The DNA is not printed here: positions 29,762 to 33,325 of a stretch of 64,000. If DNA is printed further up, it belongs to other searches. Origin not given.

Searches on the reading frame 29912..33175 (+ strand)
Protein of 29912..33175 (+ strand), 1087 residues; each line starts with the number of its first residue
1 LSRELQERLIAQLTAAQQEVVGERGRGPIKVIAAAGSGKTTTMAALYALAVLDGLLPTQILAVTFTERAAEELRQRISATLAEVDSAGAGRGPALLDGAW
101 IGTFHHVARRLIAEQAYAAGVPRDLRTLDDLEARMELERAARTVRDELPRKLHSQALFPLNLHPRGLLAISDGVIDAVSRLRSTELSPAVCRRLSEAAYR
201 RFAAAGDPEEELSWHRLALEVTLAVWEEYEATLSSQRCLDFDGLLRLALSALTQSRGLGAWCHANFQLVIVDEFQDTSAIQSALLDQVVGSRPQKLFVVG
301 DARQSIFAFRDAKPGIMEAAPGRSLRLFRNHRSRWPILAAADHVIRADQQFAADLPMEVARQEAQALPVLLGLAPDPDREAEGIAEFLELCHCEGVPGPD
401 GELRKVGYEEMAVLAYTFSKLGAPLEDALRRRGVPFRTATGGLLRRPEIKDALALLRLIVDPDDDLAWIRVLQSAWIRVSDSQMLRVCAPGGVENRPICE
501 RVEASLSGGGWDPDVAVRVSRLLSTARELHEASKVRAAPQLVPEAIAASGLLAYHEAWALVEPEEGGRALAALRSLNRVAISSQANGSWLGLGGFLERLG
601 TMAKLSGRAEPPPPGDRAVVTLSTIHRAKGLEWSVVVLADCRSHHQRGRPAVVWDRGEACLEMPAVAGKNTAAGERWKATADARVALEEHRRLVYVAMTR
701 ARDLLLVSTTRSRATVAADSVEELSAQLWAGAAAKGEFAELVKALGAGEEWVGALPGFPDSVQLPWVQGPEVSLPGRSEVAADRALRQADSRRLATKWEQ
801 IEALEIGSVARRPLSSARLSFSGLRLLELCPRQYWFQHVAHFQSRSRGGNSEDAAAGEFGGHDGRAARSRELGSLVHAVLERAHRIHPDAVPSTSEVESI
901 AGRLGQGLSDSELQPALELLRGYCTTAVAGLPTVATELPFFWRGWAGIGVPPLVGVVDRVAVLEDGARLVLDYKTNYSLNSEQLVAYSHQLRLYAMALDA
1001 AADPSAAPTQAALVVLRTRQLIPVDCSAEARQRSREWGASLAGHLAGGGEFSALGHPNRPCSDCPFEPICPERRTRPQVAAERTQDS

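Call 3: search_protein_families(library=pfam, proteins=[window:29912-33175:+])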
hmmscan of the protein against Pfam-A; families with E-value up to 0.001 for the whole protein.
window:29912-33175:+ (1087 aa): 6 families
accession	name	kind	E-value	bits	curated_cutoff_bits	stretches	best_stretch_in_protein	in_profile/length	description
PF00580.27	UvrD-helicase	-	1.5e-51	176.1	23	1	14-319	2-265/271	UvrD/REP helicase N-terminal domain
PF13361.12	UvrD_C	-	5.8e-28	98.8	25.6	2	618-711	285-349/350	UvrD-like helicase C-terminal domain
PF12705.13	PDDEXK_1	-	2.6e-24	86.9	22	1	818-1071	1-247/247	PD-(D/E)XK nuclease superfamily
PF13245.12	AAA_19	-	1e-16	61.8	25.1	1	18-309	2-133/134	AAA domain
PF13538.12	UvrD_C_2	-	2.9e-10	40.3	27.4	1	621-642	3-24/52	UvrD-like helicase C-terminal domain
PF13604.12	AAA_30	-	7.1e-09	36.1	27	1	14-85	3-74/191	AAA domain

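Call 4: search_protein_families(library=ncbifam, proteins=[window:29912-33175:+])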
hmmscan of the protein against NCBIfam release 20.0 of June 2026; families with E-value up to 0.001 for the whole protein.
window:29912-33175:+ (1087 aa): 16 families
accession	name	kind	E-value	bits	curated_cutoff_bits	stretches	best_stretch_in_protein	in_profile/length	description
TIGR01073.1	pcrA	equivalog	4.6e-58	197.2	911.2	2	221-639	165-568/725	DNA helicase PcrA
NF008743.0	PRK11773.1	equivalog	6.2e-52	176.9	965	2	219-639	167-573/720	DNA helicase II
TIGR02785.1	addA_Gpos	equivalog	3e-49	167.8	707.65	3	401-719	569-889/1234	helicase-exonuclease AddAB subunit AddA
TIGR01074.1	rep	equivalog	2.7e-48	164.7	951.45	2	223-641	164-573/668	DNA helicase Rep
TIGR01075.1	uvrD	equivalog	4.2e-47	160.9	1144.45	3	222-639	165-568/715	DNA helicase II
TIGR02784.1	addA_alphas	equivalog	8.1e-40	137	860.75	3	384-720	559-880/1138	double-strand break repair helicase AddA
TIGR00609.1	recB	equivalog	4.7e-39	134.3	696.05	3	210-350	314-460/1175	exodeoxyribonuclease V subunit beta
NF008172.0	PRK10919.1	equivalog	2.5e-33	115.2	1168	2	225-482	167-416/673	DNA helicase Rep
NF010485.0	PRK13909.1-2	equivalog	6.4e-28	97.5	650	3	33-85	10-62/909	RecB-like helicase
NF008128.0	PRK10876.1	equivalog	4.8e-19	67.6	1697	3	237-312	347-425/1181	exodeoxyribonuclease V subunit beta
NF008276.0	PRK11054.1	equivalog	5.4e-19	68.1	543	2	219-313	389-479/684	DNA helicase IV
NF010487.0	PRK13909.1-4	equivalog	6e-19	67.8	759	2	33-85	11-63/924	RecB-like helicase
NF010486.0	PRK13909.1-3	equivalog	2.1e-09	36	1109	1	32-83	11-62/921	RecB-like helicase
NF010484.0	PRK13909.1-1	equivalog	1.1e-07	30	1074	1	30-79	9-58/945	RecB-like helicase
TIGR00372.1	cas4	equivalog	0.00025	21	65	0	953-1071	68-179/180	CRISPR-associated protein Cas4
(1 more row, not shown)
